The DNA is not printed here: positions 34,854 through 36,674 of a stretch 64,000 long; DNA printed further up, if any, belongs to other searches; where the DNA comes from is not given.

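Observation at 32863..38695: Two Cache-HAMP 'cyclases' bracket an MscS channel carrying a cNMP-binding-like domain, and all three nucleotide sites look degenerate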

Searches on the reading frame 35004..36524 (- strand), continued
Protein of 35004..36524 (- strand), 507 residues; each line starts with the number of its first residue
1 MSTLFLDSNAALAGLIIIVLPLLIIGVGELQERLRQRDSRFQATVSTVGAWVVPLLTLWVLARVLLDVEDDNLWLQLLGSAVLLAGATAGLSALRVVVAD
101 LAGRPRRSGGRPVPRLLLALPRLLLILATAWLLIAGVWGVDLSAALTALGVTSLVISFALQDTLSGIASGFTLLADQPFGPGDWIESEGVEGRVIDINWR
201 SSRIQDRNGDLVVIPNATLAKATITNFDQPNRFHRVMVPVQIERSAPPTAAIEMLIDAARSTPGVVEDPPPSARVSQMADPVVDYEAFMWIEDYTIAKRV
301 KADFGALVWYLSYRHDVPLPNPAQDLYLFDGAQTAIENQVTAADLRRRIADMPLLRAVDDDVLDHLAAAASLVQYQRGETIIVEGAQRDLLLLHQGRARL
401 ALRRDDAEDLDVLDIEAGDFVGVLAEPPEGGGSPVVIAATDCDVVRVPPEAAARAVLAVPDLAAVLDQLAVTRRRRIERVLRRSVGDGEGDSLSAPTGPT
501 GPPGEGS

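Call 11: find_related_loci(query=window:35004-36524:-, collection=genome_contigs, flank=8000)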
Query window:35004-36524:- (507 aa) in genome_contigs; peptide patterns used: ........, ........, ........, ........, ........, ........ (x = any residue, [..] = any of these).
442 stretches matched a pattern; 29 encode a relative of the query (tblastn E <= 1e-3); 29 distinct loci.
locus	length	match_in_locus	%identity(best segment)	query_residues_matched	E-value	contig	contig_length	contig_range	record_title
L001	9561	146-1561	76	1-472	0e+0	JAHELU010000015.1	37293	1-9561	MAG: Acidimicrobiales bacterium isolate Ww635 NODE_2269_length_37293_cov_3.110029, whole genome shotgun sequence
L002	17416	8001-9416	82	1-472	0e+0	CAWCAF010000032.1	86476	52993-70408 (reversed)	MAG: uncultured Acidimicrobiales bacterium isolate MFD03551.bin.2.24 genome assembly, contig: contig_8540, whole genome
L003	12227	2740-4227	69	1-494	0e+0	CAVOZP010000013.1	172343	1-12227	MAG: uncultured Acidimicrobiales bacterium isolate MFD09779.bin.3.236 genome assembly, contig: contig_71690, whole genom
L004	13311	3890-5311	74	1-472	0e+0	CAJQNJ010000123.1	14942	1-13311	MAG: uncultured Acidimicrobiales bacterium isolate 10_20180412_Bin_METABAT_163_1 genome assembly, contig: c_000000785391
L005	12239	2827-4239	75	1-472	0e+0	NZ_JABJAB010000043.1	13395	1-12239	MAG: Ilumatobacter sp. isolate SI073_bin179 k141_839878, whole genome shotgun sequence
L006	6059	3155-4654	73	3-501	0e+0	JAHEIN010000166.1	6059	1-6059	MAG: bacterium isolate Ww501 NODE_51293_length_6059_cov_10.829404, whole genome shotgun sequence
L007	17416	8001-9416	69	1-472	0e+0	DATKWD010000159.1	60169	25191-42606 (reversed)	MAG TPA_asm: Acidimicrobiales bacterium isolate SMAG_U14153 k141_1325642, whole genome shotgun sequence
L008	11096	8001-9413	73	1-472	0e+0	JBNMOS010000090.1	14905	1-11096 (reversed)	MAG: Ilumatobacter sp. isolate 3300055726_36 Ga0535650_0006232, whole genome shotgun sequence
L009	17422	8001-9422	72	1-473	0e+0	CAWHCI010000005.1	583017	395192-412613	MAG: uncultured Acidimicrobiaceae bacterium isolate MFD03551.bin.2.127 genome assembly, contig: contig_16407, whole geno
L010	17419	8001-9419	70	1-473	0e+0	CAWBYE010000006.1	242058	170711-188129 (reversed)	MAG: uncultured Acidimicrobiaceae bacterium isolate MFD09779.bin.1.96 genome assembly, contig: contig_18708, whole genom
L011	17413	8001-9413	69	1-471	0e+0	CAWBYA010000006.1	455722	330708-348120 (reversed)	MAG: uncultured Acidimicrobiia bacterium isolate MFD09779.bin.1.81 genome assembly, contig: contig_38417, whole genome s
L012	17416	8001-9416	65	1-472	0e+0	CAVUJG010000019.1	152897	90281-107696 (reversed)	MAG: Ilumatobacteraceae bacterium isolate MFD01721.bin.3.271 genome assembly, contig: contig_52436, whole genome shotgun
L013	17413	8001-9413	66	1-472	1e-179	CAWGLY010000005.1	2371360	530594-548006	MAG: uncultured Acidimicrobiia bacterium isolate MFD09779.bin.1.356 genome assembly, contig: contig_7003, whole genome s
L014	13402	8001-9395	65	5-469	2e-178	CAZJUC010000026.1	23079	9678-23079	MAG TPA_asm: uncultured Ilumatobacteraceae bacterium isolate binchicken_co13_440 genome assembly, contig: NODE_2936_leng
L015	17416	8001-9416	63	1-472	9e-178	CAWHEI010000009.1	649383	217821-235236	MAG: Ilumatobacteraceae bacterium isolate MFD00905.bin.1.257 genome assembly, contig: contig_35398, whole genome shotgun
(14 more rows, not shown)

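Call 38: search_protein_representatives(protein=window:35004-36524:-)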
Query: 507 residues. Proteins with E-value up to 0.001 (for the whole library): 36165; up to 1e-10: 12856; up to 1e-30: 598. The best 150 are listed.
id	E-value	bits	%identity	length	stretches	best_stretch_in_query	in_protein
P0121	9.4e-145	500.0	70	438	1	5-336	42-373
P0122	1.6e-131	456.3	48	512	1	4-507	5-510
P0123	2.6e-103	363.3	72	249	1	255-499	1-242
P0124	2.2e-100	353.6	44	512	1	13-495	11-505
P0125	3.9e-96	339.6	43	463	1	50-496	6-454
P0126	5.0e-88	312.9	34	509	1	2-495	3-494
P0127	1.9e-82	294.5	59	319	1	91-324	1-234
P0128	1.4e-81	291.7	42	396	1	118-480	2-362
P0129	5.5e-79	283.0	37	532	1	14-483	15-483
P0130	1.1e-78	282.1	45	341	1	173-483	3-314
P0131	1.5e-70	255.3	31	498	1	14-482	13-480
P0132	3.0e-70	254.2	80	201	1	76-231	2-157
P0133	1.4e-69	252.0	31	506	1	12-481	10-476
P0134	4.2e-63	230.7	36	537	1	15-483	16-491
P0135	1.0e-62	229.4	30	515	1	14-487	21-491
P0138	3.0e-62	227.8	34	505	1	15-487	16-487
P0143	5.1e-60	220.5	32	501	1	14-479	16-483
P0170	4.1e-53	197.7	30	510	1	50-479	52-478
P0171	5.5e-53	197.3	33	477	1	16-480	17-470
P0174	1.8e-52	195.6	35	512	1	9-486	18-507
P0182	2.1e-51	192.1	32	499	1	21-444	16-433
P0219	8.4e-48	180.2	32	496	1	15-475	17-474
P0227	3.3e-47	178.2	33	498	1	16-463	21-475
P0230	5.3e-47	177.6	32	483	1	14-479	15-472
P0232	7.5e-47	177.1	31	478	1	13-479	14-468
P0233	7.6e-47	177.1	33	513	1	53-490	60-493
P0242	3.3e-46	174.9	30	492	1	76-483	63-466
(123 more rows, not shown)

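Call 41: list_cluster_members(proteins=[P0122, P0124, P0126, P0129, P0131, P0133, P0138, P0143, P0170, P0182])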
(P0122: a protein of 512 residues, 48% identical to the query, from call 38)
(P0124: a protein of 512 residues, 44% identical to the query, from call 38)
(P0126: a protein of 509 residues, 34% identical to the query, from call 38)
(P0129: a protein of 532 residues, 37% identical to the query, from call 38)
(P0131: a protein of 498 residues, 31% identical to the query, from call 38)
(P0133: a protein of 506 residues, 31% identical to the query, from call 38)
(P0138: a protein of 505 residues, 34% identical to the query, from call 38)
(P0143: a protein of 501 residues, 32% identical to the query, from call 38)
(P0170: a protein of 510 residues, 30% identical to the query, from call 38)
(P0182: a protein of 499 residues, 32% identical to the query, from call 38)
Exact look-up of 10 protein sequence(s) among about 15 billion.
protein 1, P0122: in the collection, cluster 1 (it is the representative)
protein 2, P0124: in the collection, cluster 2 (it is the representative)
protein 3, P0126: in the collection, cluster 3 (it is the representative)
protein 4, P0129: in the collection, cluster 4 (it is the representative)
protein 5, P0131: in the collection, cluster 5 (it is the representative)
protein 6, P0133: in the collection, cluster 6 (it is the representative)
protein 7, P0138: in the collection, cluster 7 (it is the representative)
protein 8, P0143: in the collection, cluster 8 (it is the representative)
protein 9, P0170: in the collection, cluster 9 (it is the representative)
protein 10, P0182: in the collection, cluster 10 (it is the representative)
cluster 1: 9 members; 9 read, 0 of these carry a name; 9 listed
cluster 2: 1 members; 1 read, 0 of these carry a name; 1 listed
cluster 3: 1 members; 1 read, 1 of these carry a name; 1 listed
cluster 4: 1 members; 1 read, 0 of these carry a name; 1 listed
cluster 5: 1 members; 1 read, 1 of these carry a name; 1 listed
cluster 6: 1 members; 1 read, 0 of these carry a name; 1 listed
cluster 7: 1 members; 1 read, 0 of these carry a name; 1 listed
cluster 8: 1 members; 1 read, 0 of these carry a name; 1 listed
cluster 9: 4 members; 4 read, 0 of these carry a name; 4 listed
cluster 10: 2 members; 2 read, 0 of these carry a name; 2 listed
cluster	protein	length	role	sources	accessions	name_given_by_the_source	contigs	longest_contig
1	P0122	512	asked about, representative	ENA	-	-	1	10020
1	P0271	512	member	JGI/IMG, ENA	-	-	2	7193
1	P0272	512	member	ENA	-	-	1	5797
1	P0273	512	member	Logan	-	-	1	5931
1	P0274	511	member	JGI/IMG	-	-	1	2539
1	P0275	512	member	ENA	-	-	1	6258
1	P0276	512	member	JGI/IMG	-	-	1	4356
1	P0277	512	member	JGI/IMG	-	-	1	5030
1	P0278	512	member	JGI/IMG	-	-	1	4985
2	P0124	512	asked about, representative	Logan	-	-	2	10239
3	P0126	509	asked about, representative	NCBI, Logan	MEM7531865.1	MAG: mechanosensitive ion channel domain-containing protein [Chloroflexota bacterium]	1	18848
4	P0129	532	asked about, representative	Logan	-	-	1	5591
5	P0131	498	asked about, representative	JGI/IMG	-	small-conductance mechanosensitive channel/CRP-like cAMP-binding protein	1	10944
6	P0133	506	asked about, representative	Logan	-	-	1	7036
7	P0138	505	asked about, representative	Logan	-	-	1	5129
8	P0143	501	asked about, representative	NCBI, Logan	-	-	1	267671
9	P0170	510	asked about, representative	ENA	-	-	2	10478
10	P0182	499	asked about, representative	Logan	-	-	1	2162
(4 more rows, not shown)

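Call 42: find_encoding_contigs(protein=P0126, flank=6000, max_places=2)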
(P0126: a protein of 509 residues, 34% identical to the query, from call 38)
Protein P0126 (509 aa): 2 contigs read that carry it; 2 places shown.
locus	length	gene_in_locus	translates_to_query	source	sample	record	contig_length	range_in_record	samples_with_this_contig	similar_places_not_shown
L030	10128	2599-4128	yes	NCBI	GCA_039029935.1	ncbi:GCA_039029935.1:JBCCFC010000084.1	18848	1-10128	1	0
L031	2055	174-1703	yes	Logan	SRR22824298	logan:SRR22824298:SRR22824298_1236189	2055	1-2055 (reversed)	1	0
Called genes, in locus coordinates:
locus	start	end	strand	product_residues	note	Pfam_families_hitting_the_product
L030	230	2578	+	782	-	PF02743:dCache_1, PF00211:Guanylate_cyc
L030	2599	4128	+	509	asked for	PF00924:MS_channel_2nd, PF21082:MS_channel_3rd (faint), PF00027:cNMP_binding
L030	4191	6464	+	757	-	PF00211:Guanylate_cyc (faint)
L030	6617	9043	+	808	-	PF04069:OpuAC, PF13458:Peripla_BP_6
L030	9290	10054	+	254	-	PF00459:Inositol_P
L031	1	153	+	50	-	?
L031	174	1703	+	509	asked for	PF00924:MS_channel_2nd, PF21082:MS_channel_3rd (faint), PF00027:cNMP_binding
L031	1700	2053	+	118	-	?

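Call 43: find_encoding_contigs(protein=P0143, flank=6000, max_places=1)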
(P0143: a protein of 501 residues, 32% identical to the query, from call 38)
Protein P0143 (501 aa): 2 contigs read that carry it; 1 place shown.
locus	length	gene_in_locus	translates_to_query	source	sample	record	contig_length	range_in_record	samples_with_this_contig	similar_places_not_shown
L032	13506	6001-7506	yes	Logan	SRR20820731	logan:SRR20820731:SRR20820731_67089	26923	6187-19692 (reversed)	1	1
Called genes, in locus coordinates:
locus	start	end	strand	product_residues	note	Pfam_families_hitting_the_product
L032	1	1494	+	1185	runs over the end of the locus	PF00069:Pkinase, PF07714:PK_Tyr_Ser-Thr, PF13191:AAA_16, PF00515:TPR_1 (faint), PF07719:TPR_2 (faint), PF12895:ANAPC3 (faint), PF13181:TPR_8 (faint), PF17874:TPR_MalT (weak), +1 more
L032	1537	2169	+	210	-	PF01810:LysE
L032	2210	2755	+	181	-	PF13302:Acetyltransf_3, PF13420:Acetyltransf_4 (weak), PF00583:Acetyltransf_1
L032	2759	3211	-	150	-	PF01243:PNPOx_N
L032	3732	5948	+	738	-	PF02743:dCache_1 (faint), PF00672:HAMP (faint), PF00211:Guanylate_cyc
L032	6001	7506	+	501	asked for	PF00924:MS_channel_2nd, PF00027:cNMP_binding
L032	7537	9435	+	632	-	PF12849:PBP_like_2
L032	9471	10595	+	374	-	PF13531:SBP_bac_11 (weak), PF01547:SBP_bac_1, PF13416:SBP_bac_8, PF13343:SBP_bac_6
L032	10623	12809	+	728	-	PF00005:ABC_tran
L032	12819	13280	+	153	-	-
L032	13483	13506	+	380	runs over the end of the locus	PF01145:Band_7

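Call 44: find_encoding_contigs(protein=P0170, flank=6000, max_places=1)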
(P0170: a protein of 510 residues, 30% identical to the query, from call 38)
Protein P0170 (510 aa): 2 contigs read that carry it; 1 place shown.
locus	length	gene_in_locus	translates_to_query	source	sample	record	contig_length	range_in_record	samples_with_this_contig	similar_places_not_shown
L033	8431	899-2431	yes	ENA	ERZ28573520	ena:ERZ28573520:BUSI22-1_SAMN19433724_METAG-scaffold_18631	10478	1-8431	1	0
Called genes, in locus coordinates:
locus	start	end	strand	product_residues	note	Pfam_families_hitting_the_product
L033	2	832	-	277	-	?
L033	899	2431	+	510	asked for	PF00924:MS_channel_2nd, PF21082:MS_channel_3rd, PF00027:cNMP_binding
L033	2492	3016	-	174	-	-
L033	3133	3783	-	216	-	PF18826:bVLRF1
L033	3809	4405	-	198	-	PF13432:TPR_16, PF00515:TPR_1 (weak), PF07719:TPR_2, PF13424:TPR_12, PF13432:TPR_16, PF13414:TPR_11 (weak), PF00515:TPR_1, PF07719:TPR_2, +8 more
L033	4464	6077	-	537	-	PF00535:Glycos_transf_2, PF12895:ANAPC3 (faint), PF13428:TPR_14 (faint), PF07719:TPR_2 (faint), PF14559:TPR_19 (weak)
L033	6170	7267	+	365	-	-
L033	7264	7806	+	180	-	PF03099:BPL_LplA_LipB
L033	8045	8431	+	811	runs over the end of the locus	?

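Call 45: find_encoding_contigs(protein=P0131, flank=6000, max_places=1)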
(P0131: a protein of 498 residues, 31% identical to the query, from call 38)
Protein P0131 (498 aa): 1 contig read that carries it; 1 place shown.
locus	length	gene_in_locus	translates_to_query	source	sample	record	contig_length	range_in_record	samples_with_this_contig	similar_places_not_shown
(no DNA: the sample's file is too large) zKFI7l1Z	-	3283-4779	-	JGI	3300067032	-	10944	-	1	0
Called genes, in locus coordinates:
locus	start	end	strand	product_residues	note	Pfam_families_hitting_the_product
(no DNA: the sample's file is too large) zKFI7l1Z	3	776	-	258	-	?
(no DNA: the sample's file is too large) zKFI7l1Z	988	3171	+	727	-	PF00672:HAMP, PF00211:Guanylate_cyc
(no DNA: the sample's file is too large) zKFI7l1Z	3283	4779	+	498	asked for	PF00924:MS_channel_2nd, PF00027:cNMP_binding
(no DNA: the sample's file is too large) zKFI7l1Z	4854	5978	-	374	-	PF01408:GFO_IDH_MocA, PF02894:GFO_IDH_MocA_C, PF22725:GFO_IDH_MocA_C3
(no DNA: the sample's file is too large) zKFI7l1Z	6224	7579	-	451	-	PF22148:Fervidolysin_NPro-like, PF00082:Peptidase_S8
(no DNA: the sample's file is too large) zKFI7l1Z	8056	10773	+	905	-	PF01411:tRNA-synt_2c, PF07973:tRNA_SAD, PF02272:DHHA1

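Call 46: find_encoding_contigs(protein=P0124, flank=6000, max_places=1)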
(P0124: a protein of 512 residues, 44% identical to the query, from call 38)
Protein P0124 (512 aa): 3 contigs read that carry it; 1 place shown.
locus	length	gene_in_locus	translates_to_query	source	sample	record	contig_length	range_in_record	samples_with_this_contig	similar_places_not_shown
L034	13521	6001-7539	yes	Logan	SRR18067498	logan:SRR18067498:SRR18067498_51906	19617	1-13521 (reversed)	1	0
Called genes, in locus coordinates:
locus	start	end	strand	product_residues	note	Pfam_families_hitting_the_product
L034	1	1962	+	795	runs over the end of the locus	PF03176:MMPL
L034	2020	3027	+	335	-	PF00005:ABC_tran (faint), PF03193:RsgA_GTPase, PF01926:MMR_HSR1 (weak)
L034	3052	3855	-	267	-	PF03372:Exo_endo_phos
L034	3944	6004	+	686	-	PF02743:dCache_1, PF00211:Guanylate_cyc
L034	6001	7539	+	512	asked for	PF00924:MS_channel_2nd, PF21082:MS_channel_3rd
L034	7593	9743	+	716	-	PF02743:dCache_1 (weak), PF00672:HAMP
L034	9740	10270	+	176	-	PF04248:NTP_transf_9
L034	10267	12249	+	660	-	-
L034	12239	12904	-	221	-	-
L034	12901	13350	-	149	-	PF06108:DUF952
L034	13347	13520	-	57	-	?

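Call 49: list_cluster_members(proteins=[P0134, P0125, P0174, P0171, P0219, P0233, P0230, P0227, P0242, P0232])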
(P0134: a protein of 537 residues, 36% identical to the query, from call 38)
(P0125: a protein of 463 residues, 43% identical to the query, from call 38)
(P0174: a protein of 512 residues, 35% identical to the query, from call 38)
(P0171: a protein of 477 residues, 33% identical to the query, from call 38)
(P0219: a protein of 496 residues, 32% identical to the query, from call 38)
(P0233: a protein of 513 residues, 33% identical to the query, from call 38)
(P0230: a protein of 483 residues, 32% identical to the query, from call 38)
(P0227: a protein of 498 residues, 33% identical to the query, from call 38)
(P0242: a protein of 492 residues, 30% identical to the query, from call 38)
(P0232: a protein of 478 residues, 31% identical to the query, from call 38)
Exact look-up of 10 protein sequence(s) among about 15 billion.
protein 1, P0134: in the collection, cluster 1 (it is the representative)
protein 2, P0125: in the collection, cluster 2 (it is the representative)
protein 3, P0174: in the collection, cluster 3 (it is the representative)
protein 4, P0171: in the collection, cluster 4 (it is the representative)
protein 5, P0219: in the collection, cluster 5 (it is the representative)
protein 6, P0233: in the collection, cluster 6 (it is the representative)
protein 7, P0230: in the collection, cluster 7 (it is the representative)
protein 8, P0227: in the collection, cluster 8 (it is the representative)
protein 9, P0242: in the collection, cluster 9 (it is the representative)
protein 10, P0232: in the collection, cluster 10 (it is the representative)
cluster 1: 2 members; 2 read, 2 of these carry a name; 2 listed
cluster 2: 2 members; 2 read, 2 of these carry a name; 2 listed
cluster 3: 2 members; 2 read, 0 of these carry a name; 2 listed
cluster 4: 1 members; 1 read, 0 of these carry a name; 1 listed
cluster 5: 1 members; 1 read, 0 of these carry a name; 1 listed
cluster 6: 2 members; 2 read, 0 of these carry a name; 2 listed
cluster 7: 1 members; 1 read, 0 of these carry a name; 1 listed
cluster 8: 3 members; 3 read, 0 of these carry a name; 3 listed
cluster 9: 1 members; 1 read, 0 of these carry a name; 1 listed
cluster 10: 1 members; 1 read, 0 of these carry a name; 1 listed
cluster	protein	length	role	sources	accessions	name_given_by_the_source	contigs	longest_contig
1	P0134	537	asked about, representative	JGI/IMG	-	small-conductance mechanosensitive channel/CRP-like cAMP-binding protein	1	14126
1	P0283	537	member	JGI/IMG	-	small-conductance mechanosensitive channel/CRP-like cAMP-binding protein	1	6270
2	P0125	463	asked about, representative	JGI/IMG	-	small-conductance mechanosensitive channel/CRP-like cAMP-binding protein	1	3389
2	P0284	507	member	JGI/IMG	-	small-conductance mechanosensitive channel/CRP-like cAMP-binding protein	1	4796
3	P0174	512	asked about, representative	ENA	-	-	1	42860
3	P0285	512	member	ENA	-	-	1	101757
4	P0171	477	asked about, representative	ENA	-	-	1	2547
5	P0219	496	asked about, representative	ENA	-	-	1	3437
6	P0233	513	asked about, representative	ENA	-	-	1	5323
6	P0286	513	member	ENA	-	-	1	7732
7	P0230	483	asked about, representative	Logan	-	-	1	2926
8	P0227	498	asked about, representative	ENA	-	-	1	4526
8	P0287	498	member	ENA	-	-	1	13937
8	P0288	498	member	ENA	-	-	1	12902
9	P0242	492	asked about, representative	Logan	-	-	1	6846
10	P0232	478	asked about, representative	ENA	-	-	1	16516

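Call 52: find_related_loci(query=A1, collection=metagenome_contigs, flank=6000)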
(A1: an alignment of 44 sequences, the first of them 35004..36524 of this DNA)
Query A1 (507 aa) in metagenome_contigs; peptide patterns used: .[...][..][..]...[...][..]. (x = any residue, [..] = any of these).
600 stretches matched a pattern (row limit reached: there are more); 570 encode a relative of the query (tblastn E <= 1e-3); the best 80 are kept; 80 distinct loci.
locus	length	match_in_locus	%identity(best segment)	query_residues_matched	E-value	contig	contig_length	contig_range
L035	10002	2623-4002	29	17-480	2e-66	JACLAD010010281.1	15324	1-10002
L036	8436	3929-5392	30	1-489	1e-66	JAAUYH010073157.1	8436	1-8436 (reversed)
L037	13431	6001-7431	31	13-492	4e-64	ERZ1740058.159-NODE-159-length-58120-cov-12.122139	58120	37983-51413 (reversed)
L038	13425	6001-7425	31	15-494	2e-62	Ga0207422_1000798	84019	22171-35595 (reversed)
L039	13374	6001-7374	30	16-475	8e-62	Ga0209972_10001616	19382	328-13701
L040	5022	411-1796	32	16-478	3e-60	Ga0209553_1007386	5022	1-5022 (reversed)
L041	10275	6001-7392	30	13-479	3e-60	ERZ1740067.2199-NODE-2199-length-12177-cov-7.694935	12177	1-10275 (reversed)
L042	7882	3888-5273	32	16-478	1e-59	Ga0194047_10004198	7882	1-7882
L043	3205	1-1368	29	20-478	2e-59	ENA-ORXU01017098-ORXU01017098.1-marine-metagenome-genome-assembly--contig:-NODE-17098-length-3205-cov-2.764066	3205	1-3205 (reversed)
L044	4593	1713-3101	28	16-480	2e-58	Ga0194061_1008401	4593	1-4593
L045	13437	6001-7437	28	4-487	7e-58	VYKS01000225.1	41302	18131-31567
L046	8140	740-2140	29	13-484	2e-56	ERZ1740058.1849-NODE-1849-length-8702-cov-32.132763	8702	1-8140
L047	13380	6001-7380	28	16-478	3e-56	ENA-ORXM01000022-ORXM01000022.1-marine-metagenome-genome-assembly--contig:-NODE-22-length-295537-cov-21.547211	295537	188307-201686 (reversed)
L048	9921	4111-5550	28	13-481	8e-56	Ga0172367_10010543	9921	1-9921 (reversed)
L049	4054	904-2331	30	3-480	3e-56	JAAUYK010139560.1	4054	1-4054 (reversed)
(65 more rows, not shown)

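Call 58: find_encoding_contigs(protein=P0122, flank=5000, max_places=1)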
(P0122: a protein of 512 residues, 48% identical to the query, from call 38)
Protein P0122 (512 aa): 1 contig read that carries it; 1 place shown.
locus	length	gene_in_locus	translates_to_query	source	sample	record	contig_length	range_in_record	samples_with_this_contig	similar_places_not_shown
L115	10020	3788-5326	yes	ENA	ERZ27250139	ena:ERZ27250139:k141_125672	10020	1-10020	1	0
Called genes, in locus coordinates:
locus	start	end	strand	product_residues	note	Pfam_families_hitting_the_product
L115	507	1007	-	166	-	-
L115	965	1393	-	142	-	-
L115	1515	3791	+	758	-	PF02743:dCache_1, PF00211:Guanylate_cyc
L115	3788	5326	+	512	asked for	PF00924:MS_channel_2nd, PF00027:cNMP_binding (weak)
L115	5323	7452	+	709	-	PF00672:HAMP, PF00211:Guanylate_cyc (weak)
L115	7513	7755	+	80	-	-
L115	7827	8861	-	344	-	PF00999:Na_H_Exchanger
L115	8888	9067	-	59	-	-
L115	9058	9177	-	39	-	-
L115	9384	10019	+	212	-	?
